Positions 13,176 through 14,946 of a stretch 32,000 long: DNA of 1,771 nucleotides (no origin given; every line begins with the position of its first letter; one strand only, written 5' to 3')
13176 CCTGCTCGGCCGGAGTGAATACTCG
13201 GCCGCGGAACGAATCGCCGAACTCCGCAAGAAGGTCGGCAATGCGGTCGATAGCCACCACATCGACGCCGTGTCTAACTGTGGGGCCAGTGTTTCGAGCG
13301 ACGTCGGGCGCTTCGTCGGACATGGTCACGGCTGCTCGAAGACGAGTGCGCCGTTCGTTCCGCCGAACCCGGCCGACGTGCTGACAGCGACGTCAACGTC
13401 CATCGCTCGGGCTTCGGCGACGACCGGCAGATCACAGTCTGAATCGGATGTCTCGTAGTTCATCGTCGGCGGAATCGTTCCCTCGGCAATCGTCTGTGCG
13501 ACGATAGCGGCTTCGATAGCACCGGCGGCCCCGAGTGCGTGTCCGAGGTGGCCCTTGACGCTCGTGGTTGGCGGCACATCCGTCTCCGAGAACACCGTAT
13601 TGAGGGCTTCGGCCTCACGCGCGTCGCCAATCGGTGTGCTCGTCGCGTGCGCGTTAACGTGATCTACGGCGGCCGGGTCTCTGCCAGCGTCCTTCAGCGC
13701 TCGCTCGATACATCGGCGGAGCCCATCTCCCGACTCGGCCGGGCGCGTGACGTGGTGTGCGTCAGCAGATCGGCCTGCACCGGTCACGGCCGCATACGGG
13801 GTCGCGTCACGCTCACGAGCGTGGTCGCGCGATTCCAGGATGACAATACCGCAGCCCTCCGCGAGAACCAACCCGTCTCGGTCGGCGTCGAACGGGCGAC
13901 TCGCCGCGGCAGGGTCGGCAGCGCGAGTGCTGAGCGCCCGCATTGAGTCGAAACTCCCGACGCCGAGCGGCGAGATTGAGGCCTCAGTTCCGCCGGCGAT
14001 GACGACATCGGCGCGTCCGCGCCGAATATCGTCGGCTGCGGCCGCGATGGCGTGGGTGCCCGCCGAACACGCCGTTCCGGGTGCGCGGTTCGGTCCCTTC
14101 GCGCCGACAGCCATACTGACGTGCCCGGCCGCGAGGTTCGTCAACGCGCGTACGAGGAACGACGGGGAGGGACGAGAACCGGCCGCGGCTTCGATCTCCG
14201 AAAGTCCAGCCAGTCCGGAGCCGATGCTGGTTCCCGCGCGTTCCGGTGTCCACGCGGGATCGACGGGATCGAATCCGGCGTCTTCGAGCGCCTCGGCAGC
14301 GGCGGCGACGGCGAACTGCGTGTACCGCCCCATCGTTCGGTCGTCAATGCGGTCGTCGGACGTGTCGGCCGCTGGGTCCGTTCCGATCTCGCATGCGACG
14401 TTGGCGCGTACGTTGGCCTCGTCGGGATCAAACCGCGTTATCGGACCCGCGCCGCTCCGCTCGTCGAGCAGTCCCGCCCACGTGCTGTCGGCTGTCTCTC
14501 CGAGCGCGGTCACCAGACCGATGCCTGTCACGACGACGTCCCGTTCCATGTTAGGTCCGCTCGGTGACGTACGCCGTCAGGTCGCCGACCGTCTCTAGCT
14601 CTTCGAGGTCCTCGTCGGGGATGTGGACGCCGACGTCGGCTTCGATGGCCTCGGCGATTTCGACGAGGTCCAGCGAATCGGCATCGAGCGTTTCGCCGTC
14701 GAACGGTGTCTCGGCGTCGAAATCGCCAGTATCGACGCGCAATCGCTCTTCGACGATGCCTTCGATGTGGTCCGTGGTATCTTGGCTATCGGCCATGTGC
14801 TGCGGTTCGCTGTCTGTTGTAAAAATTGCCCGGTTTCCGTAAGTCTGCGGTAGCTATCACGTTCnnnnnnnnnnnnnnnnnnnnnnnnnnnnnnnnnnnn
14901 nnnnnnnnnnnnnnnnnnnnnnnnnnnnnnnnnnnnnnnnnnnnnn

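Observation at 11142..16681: Bacterial-style ACP-dependent type II FAS/PKS-like gene set in a haloarchaeal chromosome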

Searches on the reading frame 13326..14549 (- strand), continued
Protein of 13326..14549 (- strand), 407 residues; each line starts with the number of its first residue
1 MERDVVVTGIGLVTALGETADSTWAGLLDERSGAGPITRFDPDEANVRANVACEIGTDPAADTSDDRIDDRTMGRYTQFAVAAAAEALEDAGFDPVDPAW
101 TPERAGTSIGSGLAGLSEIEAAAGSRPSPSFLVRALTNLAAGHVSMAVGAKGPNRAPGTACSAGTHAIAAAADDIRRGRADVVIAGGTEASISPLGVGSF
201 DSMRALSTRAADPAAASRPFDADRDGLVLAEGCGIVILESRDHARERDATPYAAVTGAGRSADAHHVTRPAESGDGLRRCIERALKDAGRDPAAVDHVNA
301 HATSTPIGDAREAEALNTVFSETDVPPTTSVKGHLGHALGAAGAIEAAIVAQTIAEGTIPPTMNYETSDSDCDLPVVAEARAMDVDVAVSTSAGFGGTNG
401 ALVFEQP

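Call 23: find_encoding_contigs(protein=P0013, flank=10000, max_places=2)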
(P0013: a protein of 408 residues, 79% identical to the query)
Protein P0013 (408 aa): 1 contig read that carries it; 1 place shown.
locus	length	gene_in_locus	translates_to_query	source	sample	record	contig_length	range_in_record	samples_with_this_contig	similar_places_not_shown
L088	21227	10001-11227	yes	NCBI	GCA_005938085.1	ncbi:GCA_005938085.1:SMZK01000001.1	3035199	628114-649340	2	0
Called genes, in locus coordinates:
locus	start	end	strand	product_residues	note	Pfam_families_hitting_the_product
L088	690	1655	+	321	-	PF25145:NfeD1b_N, PF01343:Peptidase_S49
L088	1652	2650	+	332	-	PF14258:DUF4350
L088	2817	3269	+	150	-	PF00383:dCMP_cyt_deam_1, PF14437:MafB19-deam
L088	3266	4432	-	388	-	PF04055:Radical_SAM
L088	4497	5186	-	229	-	PF01983:CofC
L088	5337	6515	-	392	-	PF00091:Tubulin, PF21011:CetZ_C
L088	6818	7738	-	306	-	PF01073:3Beta_HSD (weak), PF01370:Epimerase, PF04321:RmlD_sub_bind, PF05368:NmrA, PF07993:NAD_binding_4 (faint), PF13460:NAD_binding_10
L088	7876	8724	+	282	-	PF00268:Ribonuc_red_sm (weak)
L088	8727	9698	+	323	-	PF08240:ADH_N, PF00107:ADH_zinc_N, PF13602:ADH_zinc_N_2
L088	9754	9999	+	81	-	PF00550:PP-binding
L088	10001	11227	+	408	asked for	PF00109:ketoacyl-synt, PF02801:Ketoacyl-synt_C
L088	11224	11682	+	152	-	PF01648:ACPS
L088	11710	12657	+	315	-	PF00698:Acyl_transf_1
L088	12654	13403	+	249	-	PF00106:adh_short, PF08659:KR, PF23441:SDR (faint), PF13561:adh_short_C2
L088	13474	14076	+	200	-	PF01712:dNK (weak), PF02223:Thymidylate_kin, PF13671:AAA_33 (weak)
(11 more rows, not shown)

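Call 25: search_solved_structures(query=window:13326-14549:-, show_alignments=1, max_evalue=1e-60)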
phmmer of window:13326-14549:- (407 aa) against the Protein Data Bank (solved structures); distinct sequences matched with E-value up to 1e-60: 49.
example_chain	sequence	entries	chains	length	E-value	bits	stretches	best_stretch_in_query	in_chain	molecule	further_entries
1j3n_A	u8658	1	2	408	1.9e-97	330.3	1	3-405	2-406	3-oxoacyl-(acyl-carrier protein) synthase II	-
4qav_A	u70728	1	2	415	4.4e-97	329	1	2-405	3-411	3-oxoacyl-[acyl-carrier-protein] synthase 2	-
8qm1_A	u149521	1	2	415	2.8e-94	319.8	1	3-405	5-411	3-oxoacyl-[acyl-carrier-protein] synthase 2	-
4b7v_A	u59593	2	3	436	3.4e-94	319.5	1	3-405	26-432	3-OXOACYL-[ACYL-CARRIER-PROTEIN] SYNTHASE 2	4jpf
4ls5_A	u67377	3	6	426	3.6e-94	319.5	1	3-405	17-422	3-oxoacyl-[acyl-carrier-protein] synthase 2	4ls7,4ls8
4ls6_A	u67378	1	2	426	5.5e-94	318.8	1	3-405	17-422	3-oxoacyl-[acyl-carrier-protein] synthase 2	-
8cn8_A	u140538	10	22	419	8e-93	315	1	3-405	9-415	3-oxoacyl-[acyl-carrier-protein] synthase 2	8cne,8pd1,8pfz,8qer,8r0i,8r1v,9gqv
8pj0_A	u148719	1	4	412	8.1e-93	315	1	3-405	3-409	3-oxoacyl-[acyl-carrier-protein] synthase 2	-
8cou_A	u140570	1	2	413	1.3e-92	314.4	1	3-405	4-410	3-oxoacyl-[acyl-carrier-protein] synthase 2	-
4jb6_A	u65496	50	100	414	1.3e-92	314.3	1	3-405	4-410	3-oxoacyl-[acyl-carrier-protein] synthase 2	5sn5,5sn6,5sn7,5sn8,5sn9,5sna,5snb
7oc0_A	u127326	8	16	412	1.3e-92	314.3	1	3-405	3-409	3-oxoacyl-[acyl-carrier-protein] synthase 2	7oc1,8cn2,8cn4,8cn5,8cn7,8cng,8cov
6okg_A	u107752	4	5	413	3.6e-89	303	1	2-405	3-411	3-oxoacyl-[acyl-carrier-protein] synthase 2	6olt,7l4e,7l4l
1b3n_A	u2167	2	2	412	3.7e-89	302.9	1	2-405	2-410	PROTEIN (KETOACYL ACYL CARRIER PROTEIN SYNTHASE 2) | BETA-KETOACYL ACP SYNTHASE II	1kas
2gfw_A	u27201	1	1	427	4.2e-89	302.8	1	2-405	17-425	3-oxoacyl-[acyl-carrier-protein] synthase 2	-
4r8e_A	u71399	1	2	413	4.9e-89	302.5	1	2-405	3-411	3-oxoacyl-[acyl-carrier-protein] synthase 2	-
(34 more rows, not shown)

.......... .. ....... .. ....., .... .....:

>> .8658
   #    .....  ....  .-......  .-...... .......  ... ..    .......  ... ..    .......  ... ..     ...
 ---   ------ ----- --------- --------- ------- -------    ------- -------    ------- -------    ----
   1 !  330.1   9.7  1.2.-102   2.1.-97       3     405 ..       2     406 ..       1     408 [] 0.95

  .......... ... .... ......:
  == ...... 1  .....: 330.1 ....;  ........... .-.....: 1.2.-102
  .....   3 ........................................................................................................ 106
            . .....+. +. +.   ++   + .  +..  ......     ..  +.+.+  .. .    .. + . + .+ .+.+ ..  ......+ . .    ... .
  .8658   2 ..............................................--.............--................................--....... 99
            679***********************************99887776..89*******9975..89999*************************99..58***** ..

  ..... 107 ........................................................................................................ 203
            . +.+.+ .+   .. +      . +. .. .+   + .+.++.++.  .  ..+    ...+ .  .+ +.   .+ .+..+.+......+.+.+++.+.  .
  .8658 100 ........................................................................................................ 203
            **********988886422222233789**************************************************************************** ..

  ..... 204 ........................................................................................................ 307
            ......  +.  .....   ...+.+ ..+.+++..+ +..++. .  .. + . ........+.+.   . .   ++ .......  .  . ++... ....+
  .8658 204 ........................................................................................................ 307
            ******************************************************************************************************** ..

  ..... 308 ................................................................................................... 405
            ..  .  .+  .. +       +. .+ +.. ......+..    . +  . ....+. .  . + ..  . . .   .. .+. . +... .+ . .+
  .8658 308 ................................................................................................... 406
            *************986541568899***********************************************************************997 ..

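Call 57: search_protein_families(library=pfam, proteins=[L001:6360-7817:+, L001:7891-8583:+, L001:9134-9538:-, L001:15508-17760:-, L020:381-2504:+, L020:2501-4366:+, L020:10066-11181:-, L020:11694-12140:+, L020:12203-13141:+, L084:9053-9529:-], max_evalue=0.01)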
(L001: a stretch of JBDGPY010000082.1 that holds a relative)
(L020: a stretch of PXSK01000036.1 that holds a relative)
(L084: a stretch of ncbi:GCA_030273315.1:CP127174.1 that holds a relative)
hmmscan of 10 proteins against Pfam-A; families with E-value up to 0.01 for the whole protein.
L001:6360-7817:+ (485 aa): 1 family
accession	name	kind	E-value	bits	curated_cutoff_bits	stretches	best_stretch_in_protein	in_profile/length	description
PF01142.23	TruD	-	2.2e-145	485.1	27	1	36-478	2-412/412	tRNA pseudouridine synthase D (TruD)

L001:7891-8583:+ (230 aa): 1 family
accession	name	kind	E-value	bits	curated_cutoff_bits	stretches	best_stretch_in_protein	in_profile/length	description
PF00156.33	Pribosyltran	-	3.8e-14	52.7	26.3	1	12-146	5-140/158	Phosphoribosyl transferase domain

L001:9134-9538:- (134 aa): 0 families

L001:15508-17760:- (750 aa): 3 families
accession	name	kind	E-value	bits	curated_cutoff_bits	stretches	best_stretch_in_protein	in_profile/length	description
PF01515.24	PTA_PTB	-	1.7e-96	323.8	24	1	430-743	3-318/319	Phosphate acetyl/butaryl transferase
PF00390.24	malic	-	2.6e-31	109.3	23.1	1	17-148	2-181/182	Malic enzyme, N-terminal domain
PF03949.21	Malic_M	-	2.9e-23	82.9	23.5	1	163-361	3-231/258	Malic enzyme, NAD binding domain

L020:381-2504:+ (707 aa): 4 families
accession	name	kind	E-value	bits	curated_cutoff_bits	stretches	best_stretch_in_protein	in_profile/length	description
PF01968.24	Hydantoinase_A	-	4.1e-101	338.5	22.9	1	227-512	1-289/291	Hydantoinase/oxoprolinase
PF05378.19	Hydant_A_N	-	6.5e-53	179.5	25.2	1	32-207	1-175/176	Hydantoinase/oxoprolinase N-terminal region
PF19278.4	Hydant_A_C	-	2.6e-14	53.5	21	1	527-701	11-188/193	Hydantoinase/oxoprolinase C-terminal domain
PF03445.19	DUF294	-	0.0057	17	21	0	430-475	14-59/138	Putative nucleotidyltransferase DUF294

L020:2501-4366:+ (621 aa): 1 family
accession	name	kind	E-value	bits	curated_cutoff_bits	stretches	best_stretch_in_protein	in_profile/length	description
PF02538.19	Hydantoinase_B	-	9.4e-203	674.8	26.8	2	84-583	46-519/519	Hydantoinase B/oxoprolinase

L020:10066-11181:- (371 aa): 1 family
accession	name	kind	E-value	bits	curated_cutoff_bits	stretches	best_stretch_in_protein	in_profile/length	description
PF11832.13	DUF3352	-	6.4e-05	22.2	26.8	1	141-221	138-222/536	Protein of unknown function (DUF3352)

L020:11694-12140:+ (148 aa): 1 family
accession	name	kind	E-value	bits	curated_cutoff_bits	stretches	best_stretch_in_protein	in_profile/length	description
PF01938.26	TRAM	-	7.3e-16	58.2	21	1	86-142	3-61/61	TRAM domain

L020:12203-13141:+ (312 aa): 2 families
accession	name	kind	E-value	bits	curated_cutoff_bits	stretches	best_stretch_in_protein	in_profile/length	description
PF03476.21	MOSC_N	-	3.2e-09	37.1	25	1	33-133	3-88/119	MOSC N-terminal beta barrel domain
PF03473.23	MOSC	-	4.7e-06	27.1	22.7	1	178-301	21-120/120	MOSC domain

L084:9053-9529:- (158 aa): 1 family
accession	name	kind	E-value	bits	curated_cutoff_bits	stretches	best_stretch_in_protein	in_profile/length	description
PF17363.7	DUF5388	-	0.00094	20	26.1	0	79-112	31-64/64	Family of unknown function (DUF5388)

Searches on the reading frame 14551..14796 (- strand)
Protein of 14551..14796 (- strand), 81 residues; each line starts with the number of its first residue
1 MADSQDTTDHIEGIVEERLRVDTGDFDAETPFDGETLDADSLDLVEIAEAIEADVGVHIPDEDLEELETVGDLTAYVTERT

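Call 3: search_protein_families(library=pfam, proteins=[window:14551-14796:-], max_evalue=0.01)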
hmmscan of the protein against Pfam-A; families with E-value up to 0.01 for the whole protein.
window:14551-14796:- (81 aa): 1 family
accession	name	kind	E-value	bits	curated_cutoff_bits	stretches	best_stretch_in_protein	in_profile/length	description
PF00550.31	PP-binding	-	4e-13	49.9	20.8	1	11-77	3-67/67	Phosphopantetheine attachment site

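Call 4: search_protein_families(library=ncbifam, proteins=[window:14551-14796:-], max_evalue=0.001)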
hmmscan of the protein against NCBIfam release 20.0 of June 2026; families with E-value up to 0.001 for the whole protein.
window:14551-14796:- (81 aa): 13 families
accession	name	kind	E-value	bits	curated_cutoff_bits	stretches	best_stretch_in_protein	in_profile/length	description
NF002148.0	PRK00982.1-2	subfamily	2.1e-17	62.7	71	1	5-80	3-77/79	acyl carrier protein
NF002150.0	PRK00982.1-4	subfamily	3.2e-15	56.1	66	1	9-80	8-78/80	acyl carrier protein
TIGR00517.1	acyl_carrier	equivalog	3.5e-15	55.6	70.45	1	5-80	2-76/77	acyl carrier protein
NF002147.0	PRK00982.1-1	equivalog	4e-14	52.2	84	1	3-79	4-79/83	acyl carrier protein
NF040636.1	AcpM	exception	1.8e-13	50.3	146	1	8-78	7-76/93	meromycolate extension acyl carrier protein AcpM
NF002151.0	PRK00982.1-5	equivalog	9.2e-13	48.1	92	1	6-80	3-76/78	acyl carrier protein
NF002149.0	PRK00982.1-3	equivalog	1.6e-11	44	106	1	8-79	5-75/78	acyl carrier protein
NF009104.0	PRK12449.1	equivalog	1.4e-08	34.6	70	1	35-80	33-78/80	acyl carrier protein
NF006031.0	PRK08172.1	equivalog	4.9e-06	27.1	76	1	12-79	10-76/82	acyl carrier protein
NF058660.1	cispen_ACP_AmcB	equivalog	3.8e-05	23.8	80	1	35-79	31-77/80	cispentacin biosynthesis acyl carrier protein AmcB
NF005798.0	PRK07639.1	equivalog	0.00011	22.6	100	1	7-80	6-81/91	petrobactin biosynthesis protein AsbD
NF003757.0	PRK05350.1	equivalog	0.00014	22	65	1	2-78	2-77/83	acyl carrier protein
NF006617.0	PRK09184.1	subfamily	0.00018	21.5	70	1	20-79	30-92/96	phosphopantetheine-binding protein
